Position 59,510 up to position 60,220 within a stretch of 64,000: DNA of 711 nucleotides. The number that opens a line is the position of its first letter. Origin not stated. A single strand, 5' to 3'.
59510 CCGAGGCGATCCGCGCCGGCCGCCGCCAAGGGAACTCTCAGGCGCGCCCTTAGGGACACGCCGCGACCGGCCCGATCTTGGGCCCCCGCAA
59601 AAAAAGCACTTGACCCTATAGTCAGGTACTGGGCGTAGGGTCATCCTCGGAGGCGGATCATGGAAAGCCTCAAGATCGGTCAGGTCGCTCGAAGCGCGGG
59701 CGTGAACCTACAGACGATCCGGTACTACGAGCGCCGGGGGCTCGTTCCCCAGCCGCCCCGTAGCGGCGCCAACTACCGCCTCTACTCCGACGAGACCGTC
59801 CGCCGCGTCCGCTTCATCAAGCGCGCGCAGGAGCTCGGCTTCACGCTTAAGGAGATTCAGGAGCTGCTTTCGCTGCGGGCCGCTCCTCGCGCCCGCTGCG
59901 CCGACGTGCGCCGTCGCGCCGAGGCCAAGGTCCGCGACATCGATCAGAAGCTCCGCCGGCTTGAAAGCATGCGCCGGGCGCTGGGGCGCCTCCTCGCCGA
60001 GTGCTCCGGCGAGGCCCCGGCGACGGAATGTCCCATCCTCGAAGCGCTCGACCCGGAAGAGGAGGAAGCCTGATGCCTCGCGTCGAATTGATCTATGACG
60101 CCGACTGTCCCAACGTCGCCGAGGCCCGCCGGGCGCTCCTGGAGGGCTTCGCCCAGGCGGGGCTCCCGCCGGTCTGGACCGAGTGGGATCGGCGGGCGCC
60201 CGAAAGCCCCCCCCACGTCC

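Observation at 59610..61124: Compact mer-like operon without MerA/MerP: Hg-type MerR, Trx-fold-MerT-like fusion, and mini-thioredoxin with MerA-like CCAG tail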

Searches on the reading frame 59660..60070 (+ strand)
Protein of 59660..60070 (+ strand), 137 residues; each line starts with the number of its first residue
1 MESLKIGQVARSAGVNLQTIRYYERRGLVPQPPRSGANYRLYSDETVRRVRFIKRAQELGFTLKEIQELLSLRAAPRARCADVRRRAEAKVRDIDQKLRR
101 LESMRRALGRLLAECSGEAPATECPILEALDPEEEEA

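Call 3: search_protein_families(library=pfam, proteins=[window:59660-60070:+], max_evalue=1)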
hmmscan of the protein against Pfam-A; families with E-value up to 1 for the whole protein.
window:59660-60070:+ (137 aa): 5 families
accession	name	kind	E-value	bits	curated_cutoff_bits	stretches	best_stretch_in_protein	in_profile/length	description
PF13411.12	MerR_1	-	3.7e-22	78.7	21.6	1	5-71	2-67/69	MerR HTH family regulatory protein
PF09278.17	MerR-DNA-bind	-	1.1e-20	74.4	25.4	1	47-110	1-64/65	MerR, DNA binding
PF00376.29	MerR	-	5.7e-14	52.1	28.2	1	5-42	1-38/38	MerR family regulatory protein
PF10186.14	ATG14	-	0.15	11.5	33.2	1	58-110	56-108/347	Vacuolar sorting 38 and autophagy-related subunit 14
PF06877.16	RraB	-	0.26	12.3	23.3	1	39-105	26-90/102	Regulator of ribonuclease activity B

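Call 4: search_protein_families(library=ncbifam, proteins=[window:59660-60070:+], max_evalue=1)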
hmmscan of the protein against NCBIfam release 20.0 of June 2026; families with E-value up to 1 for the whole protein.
window:59660-60070:+ (137 aa): 19 families
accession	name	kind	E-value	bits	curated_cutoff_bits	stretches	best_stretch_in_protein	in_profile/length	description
TIGR02051.1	MerR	equivalog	5.9e-42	142.8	150.85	1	5-130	1-124/124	mercury resistance transcriptional regulator MerR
TIGR02044.1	CueR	equivalog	1.2e-37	128.8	147.4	1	5-130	2-126/127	Cu(I)-responsive transcriptional regulator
NF007069.0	PRK09514.1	equivalog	5.2e-36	123.7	143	1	4-135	2-135/141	Zn(2+)-responsive transcriptional regulator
TIGR02043.1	ZntR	equivalog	8.5e-35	119.8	167.95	1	4-131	2-131/131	Zn(2+)-responsive transcriptional regulator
TIGR02047.1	CadR-PbrR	equivalog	1.1e-32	112.8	151.45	1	4-130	1-127/127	Cd(II)/Pb(II)-responsive transcriptional regulator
NF010315.0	PRK13752.1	subfamily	4.1e-28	98.2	261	1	1-135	5-137/144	mercury resistance transcriptional regulator MerR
NF007590.0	PRK10227.1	equivalog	5.4e-26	91.3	244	1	5-130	2-126/135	Cu(I)-responsive transcriptional regulator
TIGR01950.1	SoxR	equivalog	1.1e-16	60.9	116.9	1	4-111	2-109/142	redox-sensitive transcriptional activator SoxR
NF047375.1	HeatShock_HspR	equivalog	1.2e-12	47.7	105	1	5-83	5-79/92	heat shock protein transcriptional repressor HspR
NF047377.1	heat_HspR_dupli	exception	1.6e-12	47.4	300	1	15-102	17-104/214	heat shock protein transcriptional repressor HspR, fused homodimer type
NF041849.1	trans_regNmlR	equivalog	2.7e-10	40.3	175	1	5-111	2-105/117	stress response transcriptional regulator NmlR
NF053782.1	ChlnTransRegdde3219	equivalog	2.7e-10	40.2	450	1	4-100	7-101/278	choline utilization transcriptional activator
TIGR02054.1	MerD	equivalog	9.1e-10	39.1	103.65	1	1-111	1-109/120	mercuric resistance transcriptional repressor MerD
NF050798.1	TF_FtsR_Actino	equivalog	9.2e-10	39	150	1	15-106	17-108/223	transcriptional regulator FtsR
NF052513.1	TransRegCarH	equivalog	7.8e-07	28.6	400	1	6-85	9-89/274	HTH-type transcriptional repressor CarH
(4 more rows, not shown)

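Call 6: search_solved_structures(query=window:59660-60070:+, show_alignments=5, max_evalue=0.00001)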
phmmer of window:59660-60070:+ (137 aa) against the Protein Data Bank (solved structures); distinct sequences matched with E-value up to 0.00001: 17.
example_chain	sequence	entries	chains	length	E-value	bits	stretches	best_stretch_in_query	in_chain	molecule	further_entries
4ua1_A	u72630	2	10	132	3.6e-31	111.3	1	4-130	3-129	Regulatory protein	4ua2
5crl_A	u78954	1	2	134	1e-25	93.7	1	1-130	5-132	Mercuric resistance operon regulatory protein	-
5gpe_A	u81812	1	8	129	1.9e-23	86.4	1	4-130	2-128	Transcriptional regulator, MerR-family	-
6ldi_G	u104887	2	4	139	5.5e-23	84.9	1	4-130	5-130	HTH-type transcriptional regulator CueR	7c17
1q05_A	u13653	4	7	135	9.7e-23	84.1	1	5-130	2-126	Transcriptional regulator cueR | HTH-type transcriptional regulator CueR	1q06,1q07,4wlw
6xh7_G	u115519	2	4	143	1.2e-22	83.8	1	5-130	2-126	HTH-type transcriptional regulator CueR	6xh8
6jgv_A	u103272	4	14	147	4.8e-22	81.8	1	4-131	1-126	CadR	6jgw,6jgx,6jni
6jgf_A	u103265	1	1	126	6.6e-22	81.4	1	4-130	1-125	CadR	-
6jyw_A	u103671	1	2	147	6.8e-22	81.3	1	4-131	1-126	CadR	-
4wls_A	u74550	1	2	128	2.1e-20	76.5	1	5-130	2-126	HTH-type transcriptional regulator CueR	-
1q08_A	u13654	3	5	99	2e-13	54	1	47-131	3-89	Zn(II)-responsive regulator of zntA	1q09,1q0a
2vz4_A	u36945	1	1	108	4.9e-11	46.3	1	4-94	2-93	HTH-TYPE TRANSCRIPTIONAL ACTIVATOR TIPA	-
1jbg_A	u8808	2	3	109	3e-09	40.5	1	5-106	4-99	transcription activator of multidrug-efflux transporter genes mta | transcription activator MtaN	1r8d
3gp4_A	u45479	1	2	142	7.9e-09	39.1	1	3-111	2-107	Transcriptional regulator, MerR family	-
2zhg_A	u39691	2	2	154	1.6e-08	38.1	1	5-128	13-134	Redox-sensitive transcriptional activator soxR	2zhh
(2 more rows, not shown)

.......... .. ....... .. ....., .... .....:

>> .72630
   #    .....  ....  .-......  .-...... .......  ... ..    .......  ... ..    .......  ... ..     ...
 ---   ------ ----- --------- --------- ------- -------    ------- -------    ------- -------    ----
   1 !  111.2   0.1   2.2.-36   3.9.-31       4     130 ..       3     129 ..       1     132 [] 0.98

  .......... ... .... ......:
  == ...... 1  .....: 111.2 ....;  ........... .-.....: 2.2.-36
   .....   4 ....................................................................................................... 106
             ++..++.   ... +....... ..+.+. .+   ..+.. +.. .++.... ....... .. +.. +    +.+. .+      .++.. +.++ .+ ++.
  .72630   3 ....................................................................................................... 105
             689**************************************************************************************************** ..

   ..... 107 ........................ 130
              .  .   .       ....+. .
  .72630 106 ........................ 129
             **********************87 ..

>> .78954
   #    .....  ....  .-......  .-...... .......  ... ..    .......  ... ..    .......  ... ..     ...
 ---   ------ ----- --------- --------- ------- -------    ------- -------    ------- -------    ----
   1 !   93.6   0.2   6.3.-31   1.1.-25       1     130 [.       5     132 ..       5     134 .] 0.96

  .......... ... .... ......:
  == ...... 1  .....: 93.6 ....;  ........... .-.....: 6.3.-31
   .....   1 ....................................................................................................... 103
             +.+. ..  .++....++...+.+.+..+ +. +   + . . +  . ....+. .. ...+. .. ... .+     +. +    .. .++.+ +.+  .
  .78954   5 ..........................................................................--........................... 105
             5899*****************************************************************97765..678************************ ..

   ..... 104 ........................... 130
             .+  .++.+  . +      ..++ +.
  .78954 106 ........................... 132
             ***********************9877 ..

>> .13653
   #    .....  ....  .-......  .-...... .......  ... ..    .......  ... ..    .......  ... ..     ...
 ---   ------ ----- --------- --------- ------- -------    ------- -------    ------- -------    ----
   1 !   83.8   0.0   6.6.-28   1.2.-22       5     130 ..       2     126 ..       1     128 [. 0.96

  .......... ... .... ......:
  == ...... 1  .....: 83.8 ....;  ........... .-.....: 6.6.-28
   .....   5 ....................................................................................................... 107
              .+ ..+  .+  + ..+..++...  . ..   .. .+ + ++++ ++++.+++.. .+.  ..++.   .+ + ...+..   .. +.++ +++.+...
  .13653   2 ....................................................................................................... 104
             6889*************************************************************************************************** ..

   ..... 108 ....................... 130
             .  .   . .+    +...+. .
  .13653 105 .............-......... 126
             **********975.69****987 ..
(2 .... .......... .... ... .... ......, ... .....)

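Call 48: list_cluster_members(proteins=[P0001, P0121, window:59660-60070:+])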
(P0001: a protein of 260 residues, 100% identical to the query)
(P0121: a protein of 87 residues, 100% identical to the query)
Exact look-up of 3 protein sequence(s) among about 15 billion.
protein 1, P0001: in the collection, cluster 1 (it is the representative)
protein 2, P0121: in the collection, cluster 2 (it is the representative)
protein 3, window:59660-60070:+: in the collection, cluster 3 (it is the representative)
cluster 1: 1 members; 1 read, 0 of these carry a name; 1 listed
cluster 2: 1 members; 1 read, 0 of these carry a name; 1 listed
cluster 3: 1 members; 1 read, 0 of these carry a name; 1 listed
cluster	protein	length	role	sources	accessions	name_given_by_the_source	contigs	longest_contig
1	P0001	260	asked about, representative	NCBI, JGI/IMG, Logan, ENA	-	-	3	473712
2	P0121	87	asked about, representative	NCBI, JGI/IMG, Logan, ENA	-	-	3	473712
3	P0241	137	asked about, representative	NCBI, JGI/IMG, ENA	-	-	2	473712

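Call 64: search_protein_families(library=ncbifam, alignment_id=A5, max_evalue=2e-44)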
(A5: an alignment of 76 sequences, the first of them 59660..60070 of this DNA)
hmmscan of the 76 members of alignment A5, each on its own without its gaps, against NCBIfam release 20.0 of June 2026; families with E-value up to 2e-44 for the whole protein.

A. member 1, window:59660-60070:+ (137 aa): 0 families

B. families by the number of members that match (of 76 scanned): 0 families

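Call 65: search_protein_families(library=ncbifam, alignment_id=A5, max_evalue=1e-36)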
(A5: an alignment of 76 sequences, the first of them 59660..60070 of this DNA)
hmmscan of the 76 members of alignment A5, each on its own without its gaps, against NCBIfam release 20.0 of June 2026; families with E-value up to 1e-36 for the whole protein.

A. member 1, window:59660-60070:+ (137 aa): 2 families
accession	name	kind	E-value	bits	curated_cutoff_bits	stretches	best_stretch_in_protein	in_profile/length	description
TIGR02051.1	MerR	equivalog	5.9e-42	142.8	150.85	1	5-130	1-124/124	mercury resistance transcriptional regulator MerR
TIGR02044.1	CueR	equivalog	1.2e-37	128.8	147.4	1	5-130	2-126/127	Cu(I)-responsive transcriptional regulator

B. families by the number of members that match (of 76 scanned): 5 families
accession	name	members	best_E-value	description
TIGR02051.1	MerR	66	5.1e-44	mercury resistance transcriptional regulator MerR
NF007069.0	PRK09514.1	30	1.1e-40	Zn(2+)-responsive transcriptional regulator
TIGR02044.1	CueR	22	9.3e-40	Cu(I)-responsive transcriptional regulator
TIGR02043.1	ZntR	16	1.2e-39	Zn(2+)-responsive transcriptional regulator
NF010315.0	PRK13752.1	3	1e-40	mercury resistance transcriptional regulator MerR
